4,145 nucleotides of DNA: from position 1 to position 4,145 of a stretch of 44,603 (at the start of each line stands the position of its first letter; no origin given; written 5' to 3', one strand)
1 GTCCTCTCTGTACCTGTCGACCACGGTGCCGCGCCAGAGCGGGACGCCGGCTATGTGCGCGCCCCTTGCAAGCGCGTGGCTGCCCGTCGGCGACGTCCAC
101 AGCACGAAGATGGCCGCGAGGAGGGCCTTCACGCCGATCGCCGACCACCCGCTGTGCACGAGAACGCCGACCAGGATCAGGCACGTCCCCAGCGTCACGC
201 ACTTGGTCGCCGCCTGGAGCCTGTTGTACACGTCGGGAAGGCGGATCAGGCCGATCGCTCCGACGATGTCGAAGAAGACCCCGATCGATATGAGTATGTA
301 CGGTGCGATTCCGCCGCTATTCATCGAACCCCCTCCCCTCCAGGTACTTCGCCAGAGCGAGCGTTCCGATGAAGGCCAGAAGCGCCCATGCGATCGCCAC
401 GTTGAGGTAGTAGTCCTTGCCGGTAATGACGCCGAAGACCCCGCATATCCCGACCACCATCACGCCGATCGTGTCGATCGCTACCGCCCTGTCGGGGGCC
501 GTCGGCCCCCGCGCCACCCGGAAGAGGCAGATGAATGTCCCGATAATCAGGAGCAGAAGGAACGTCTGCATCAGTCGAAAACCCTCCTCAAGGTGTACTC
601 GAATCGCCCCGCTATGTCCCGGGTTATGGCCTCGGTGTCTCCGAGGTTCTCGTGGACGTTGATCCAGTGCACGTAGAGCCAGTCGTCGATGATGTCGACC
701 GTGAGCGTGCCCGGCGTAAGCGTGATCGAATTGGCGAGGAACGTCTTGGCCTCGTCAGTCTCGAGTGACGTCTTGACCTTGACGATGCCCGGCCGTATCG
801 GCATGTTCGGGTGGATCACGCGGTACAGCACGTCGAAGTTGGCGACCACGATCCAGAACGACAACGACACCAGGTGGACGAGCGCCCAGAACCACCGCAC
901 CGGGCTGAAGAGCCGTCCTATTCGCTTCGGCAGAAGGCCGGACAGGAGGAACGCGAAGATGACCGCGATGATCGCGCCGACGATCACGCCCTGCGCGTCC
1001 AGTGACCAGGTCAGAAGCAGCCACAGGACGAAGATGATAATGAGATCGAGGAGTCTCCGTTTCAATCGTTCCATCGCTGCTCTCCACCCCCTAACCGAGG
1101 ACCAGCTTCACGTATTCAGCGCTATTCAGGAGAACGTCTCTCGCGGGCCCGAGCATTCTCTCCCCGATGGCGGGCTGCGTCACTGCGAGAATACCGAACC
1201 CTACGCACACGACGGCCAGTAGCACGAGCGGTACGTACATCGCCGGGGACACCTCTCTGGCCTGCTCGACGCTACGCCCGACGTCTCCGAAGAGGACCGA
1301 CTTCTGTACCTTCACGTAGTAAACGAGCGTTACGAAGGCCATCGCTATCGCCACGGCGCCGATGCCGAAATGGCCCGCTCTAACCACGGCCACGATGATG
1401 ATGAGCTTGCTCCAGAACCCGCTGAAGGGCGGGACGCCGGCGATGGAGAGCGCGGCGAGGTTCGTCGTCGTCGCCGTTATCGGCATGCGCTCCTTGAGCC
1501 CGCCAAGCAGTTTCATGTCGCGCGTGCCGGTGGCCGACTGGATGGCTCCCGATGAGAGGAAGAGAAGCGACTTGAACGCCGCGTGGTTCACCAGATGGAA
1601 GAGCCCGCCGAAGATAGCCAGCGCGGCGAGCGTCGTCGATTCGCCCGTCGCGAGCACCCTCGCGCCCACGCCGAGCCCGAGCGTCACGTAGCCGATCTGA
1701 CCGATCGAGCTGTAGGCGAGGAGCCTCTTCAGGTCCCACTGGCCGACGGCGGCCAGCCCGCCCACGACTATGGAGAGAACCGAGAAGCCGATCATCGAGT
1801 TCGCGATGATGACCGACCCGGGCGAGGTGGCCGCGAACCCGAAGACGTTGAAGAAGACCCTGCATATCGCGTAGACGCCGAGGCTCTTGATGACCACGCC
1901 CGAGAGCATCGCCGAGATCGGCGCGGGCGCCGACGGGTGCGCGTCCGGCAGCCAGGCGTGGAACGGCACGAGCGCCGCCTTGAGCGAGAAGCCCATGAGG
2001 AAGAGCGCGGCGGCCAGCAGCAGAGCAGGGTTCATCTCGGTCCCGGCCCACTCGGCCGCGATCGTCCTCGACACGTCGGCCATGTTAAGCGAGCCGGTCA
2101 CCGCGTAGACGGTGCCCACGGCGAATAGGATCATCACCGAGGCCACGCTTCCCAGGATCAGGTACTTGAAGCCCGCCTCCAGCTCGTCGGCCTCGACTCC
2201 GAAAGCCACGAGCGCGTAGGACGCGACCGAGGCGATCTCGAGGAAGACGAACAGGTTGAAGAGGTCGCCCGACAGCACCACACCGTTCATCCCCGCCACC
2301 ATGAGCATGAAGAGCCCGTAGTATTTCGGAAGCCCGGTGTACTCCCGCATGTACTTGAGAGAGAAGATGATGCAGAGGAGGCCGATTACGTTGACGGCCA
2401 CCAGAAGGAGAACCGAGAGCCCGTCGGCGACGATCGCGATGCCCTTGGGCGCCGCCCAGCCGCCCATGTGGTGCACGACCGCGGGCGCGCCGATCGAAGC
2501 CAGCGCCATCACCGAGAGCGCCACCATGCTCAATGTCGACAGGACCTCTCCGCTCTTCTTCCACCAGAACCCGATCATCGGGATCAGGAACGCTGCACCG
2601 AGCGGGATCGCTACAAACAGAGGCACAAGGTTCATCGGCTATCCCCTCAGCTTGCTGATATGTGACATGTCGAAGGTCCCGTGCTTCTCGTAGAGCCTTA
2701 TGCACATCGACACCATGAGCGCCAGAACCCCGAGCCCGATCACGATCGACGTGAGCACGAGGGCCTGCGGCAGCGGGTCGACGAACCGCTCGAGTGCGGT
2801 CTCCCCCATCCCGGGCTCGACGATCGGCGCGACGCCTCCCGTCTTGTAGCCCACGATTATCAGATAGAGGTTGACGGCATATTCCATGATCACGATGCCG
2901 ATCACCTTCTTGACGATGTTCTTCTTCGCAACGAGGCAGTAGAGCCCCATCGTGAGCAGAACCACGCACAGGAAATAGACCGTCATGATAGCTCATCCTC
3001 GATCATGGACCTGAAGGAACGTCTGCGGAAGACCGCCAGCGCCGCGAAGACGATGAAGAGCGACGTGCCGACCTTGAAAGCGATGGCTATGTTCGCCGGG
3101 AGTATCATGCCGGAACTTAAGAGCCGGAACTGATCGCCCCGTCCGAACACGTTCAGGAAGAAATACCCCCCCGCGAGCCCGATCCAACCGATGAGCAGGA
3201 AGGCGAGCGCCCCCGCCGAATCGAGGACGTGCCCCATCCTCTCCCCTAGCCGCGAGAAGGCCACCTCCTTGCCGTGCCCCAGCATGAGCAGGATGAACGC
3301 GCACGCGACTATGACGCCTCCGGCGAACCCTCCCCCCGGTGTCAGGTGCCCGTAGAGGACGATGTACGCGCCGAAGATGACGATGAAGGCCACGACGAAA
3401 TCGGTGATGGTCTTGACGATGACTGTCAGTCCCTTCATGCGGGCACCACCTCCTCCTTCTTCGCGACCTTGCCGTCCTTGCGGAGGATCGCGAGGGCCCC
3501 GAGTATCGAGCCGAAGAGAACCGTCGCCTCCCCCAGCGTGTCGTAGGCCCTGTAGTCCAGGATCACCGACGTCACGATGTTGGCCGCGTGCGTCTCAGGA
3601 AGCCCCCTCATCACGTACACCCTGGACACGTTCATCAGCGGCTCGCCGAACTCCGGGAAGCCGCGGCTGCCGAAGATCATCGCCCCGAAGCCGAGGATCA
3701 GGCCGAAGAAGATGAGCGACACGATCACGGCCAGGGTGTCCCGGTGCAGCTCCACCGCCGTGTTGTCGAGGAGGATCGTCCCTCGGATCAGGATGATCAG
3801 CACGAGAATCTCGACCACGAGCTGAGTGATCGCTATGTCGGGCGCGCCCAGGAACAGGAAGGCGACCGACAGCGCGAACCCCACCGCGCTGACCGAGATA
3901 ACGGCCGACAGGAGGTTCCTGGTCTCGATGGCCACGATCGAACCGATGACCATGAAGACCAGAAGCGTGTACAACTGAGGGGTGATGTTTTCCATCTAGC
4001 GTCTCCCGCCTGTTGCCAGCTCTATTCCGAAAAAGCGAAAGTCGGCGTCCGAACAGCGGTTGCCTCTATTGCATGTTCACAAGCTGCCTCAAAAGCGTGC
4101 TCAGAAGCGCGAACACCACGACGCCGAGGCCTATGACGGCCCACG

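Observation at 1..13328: Mrp-linked group-4 [NiFe]-hydrogenase operon with a non-canonical electron-input module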

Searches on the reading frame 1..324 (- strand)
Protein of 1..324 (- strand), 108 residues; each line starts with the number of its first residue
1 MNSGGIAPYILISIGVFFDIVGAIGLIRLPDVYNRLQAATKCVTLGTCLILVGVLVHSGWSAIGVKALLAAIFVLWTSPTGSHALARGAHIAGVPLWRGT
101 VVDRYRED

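Call 5: search_protein_families(library=pfam, proteins=[window:1-324:-], max_evalue=0.01)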
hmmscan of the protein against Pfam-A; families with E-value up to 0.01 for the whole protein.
window:1-324:- (108 aa): 1 family
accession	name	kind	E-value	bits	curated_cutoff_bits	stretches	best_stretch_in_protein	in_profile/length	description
PF03334.19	PhaG_MnhG_YufB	-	3.4e-27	94.9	23.4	1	11-90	1-80/80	Na+/H+ antiporter subunit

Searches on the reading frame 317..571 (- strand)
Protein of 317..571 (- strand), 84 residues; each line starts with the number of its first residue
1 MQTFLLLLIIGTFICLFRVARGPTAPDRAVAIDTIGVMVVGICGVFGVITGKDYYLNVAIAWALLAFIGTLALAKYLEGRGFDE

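Call 5: search_protein_families(library=pfam, proteins=[window:317-571:-], max_evalue=0.01)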
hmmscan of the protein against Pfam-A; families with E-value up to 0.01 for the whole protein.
window:317-571:- (84 aa): 1 family
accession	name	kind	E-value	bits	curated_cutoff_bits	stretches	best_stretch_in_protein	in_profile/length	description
PF04066.18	MrpF_PhaF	-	4.8e-20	72.2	23.3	1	26-78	1-53/53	Multiple resistance and pH regulation protein F (MrpF / PhaF)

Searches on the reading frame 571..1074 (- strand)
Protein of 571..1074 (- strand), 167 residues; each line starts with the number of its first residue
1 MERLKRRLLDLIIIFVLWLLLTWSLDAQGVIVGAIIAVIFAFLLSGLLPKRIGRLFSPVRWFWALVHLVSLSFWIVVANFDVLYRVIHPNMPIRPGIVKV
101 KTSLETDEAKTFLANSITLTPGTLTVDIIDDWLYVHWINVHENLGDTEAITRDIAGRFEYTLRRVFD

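Call 5: search_protein_families(library=pfam, proteins=[window:571-1074:-], max_evalue=0.01)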
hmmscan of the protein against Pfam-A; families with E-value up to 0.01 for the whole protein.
window:571-1074:- (167 aa): 1 family
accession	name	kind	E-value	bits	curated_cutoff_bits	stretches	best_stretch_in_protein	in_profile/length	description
PF01899.21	MNHE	-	1.4e-38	132.3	27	1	12-165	2-145/145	Na+/H+ ion antiporter subunit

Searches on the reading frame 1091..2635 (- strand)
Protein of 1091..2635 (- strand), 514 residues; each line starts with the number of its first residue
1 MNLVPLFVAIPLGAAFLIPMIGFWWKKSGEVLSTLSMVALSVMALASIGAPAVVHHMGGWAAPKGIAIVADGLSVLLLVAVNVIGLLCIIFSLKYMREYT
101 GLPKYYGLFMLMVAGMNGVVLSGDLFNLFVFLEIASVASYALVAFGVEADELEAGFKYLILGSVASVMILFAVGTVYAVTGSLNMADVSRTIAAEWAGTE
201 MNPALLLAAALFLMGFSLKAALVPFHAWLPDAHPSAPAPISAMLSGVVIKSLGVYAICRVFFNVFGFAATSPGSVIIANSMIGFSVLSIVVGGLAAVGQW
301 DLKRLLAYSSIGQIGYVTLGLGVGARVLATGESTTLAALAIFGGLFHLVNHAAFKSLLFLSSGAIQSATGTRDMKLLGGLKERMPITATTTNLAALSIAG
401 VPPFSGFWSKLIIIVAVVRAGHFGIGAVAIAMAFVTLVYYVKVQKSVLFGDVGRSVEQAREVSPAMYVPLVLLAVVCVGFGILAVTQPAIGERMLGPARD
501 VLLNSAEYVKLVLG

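Call 5: search_protein_families(library=pfam, proteins=[window:1091-2635:-], max_evalue=0.01)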
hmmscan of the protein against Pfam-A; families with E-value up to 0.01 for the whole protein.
window:1091-2635:- (514 aa): 3 families
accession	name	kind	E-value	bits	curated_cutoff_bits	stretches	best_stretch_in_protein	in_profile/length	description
PF00361.26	Proton_antipo_M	-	7.5e-62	209.6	21.5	1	122-427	1-285/294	NADH:quinone oxidoreductase/Mrp antiporter, TM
PF00662.26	Proton_antipo_N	-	4e-07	30.3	24.5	1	66-106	11-51/51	NADH-Ubiquinone oxidoreductase (complex I), chain 5 N-terminus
PF10125.14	NADHdeh_related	-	4.4e-07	30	27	1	110-228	73-184/218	NADH dehydrogenase I, subunit N related protein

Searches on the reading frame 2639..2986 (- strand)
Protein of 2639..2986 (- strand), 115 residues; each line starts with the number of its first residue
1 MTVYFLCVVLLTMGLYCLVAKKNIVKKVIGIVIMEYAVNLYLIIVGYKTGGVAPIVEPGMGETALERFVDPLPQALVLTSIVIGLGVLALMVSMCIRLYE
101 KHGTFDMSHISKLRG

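Call 5: search_protein_families(library=pfam, proteins=[window:2639-2986:-], max_evalue=0.01)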
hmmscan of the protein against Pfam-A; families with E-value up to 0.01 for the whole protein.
window:2639-2986:- (115 aa): 1 family
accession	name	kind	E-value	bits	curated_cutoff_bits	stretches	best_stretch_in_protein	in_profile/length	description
PF00420.29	Oxidored_q2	-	1.6e-25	89.1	26.1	1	3-115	2-95/95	NADH-ubiquinone/plastoquinone oxidoreductase chain 4L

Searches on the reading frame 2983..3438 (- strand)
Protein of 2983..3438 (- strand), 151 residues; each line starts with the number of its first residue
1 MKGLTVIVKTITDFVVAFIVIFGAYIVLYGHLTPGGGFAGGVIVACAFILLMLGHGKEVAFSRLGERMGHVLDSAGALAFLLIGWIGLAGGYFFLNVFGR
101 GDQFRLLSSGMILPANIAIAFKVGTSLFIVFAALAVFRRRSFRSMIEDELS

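Call 5: search_protein_families(library=pfam, proteins=[window:2983-3438:-], max_evalue=0.01)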
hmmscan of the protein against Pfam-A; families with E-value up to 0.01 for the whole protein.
window:2983-3438:- (151 aa): 1 family
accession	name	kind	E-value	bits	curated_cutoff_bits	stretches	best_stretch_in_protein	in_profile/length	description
PF04039.18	MnhB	-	2.9e-22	79.7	22.5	1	7-127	1-125/127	Domain related to MnhB subunit of Na+/H+ antiporter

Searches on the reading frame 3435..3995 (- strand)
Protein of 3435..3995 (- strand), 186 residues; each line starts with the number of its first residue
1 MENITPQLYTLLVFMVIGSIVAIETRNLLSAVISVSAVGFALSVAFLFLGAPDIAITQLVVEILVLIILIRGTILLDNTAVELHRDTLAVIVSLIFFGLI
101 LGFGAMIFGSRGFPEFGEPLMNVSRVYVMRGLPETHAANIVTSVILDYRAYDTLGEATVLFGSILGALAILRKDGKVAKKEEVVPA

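Call 5: search_protein_families(library=pfam, proteins=[window:3435-3995:-], max_evalue=0.01)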
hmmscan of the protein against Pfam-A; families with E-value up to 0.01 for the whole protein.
window:3435-3995:- (186 aa): 2 families
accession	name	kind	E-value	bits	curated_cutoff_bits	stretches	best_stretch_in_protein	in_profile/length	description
PF13244.11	MbhD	-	8.3e-17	61.5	27.2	1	13-70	1-59/67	MBH, subunit D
PF20501.3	MbhE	-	6e-09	36.3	27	1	122-173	32-83/98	MBH, subunit E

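Call 7: search_protein_families(library=ncbifam, proteins=[window:3435-3995:-], max_evalue=0.001)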
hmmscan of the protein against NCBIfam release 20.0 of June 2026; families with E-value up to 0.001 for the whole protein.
window:3435-3995:- (186 aa): 16 families
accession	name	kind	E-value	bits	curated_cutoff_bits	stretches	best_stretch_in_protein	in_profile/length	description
NF009290.0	PRK12650.1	equivalog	1.3e-24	86.2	980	1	10-163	607-755/966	DUF4040 family protein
NF009287.0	PRK12647.1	equivalog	9.8e-23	80.6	937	1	7-180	600-768/773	putative monovalent cation/H+ antiporter subunit A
NF009288.0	PRK12648.1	equivalog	3.3e-21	75.1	1104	1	10-174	612-776/954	monovalent cation/H+ antiporter subunit A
NF009159.0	PRK12504.1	equivalog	3.9e-20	72.5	141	1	9-175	8-176/178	DUF4040 domain-containing protein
NF009289.0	PRK12649.1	equivalog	1.1e-19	70.3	1117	1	8-173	621-784/789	putative monovalent cation/H+ antiporter subunit A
NF009161.0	PRK12507.1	equivalog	1.4e-18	67.2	272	1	10-177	13-181/336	putative monovalent cation/H+ antiporter subunit B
NF009284.0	PRK12644.1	equivalog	2.4e-18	65.6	962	1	8-167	602-757/975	Na+/H+ antiporter subunit A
NF009285.0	PRK12645.1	equivalog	4.8e-18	64.8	1028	1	4-177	627-796/804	Na+/H+ antiporter subunit A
TIGR00940.1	2a6301s01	subfamily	7.8e-17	60.8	920.45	1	9-173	624-785/793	monovalent cation:proton antiporter subunit A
NF009286.0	PRK12646.1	equivalog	1e-14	54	1063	1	11-174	633-791/800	DUF4040 family protein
NF009217.0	PRK12567.1-1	equivalog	4.8e-11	42.6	268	1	97-181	13-97/238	putative monovalent cation/H+ antiporter subunit B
NF006242.0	PRK08378.1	subfamily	5.6e-09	36.4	98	1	9-61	9-61/85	hypothetical protein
NF004172.0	PRK05640.1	equivalog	2.4e-06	27.7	156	0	138-173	114-149/152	putative monovalent cation/H+ antiporter subunit B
NF004923.0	PRK06280.1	equivalog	4.6e-06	26.9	80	1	9-73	6-70/79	hypothetical protein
NF009229.0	PRK12579.1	equivalog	1e-05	25.2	229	1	134-168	40-74/258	putative monovalent cation/H+ antiporter subunit B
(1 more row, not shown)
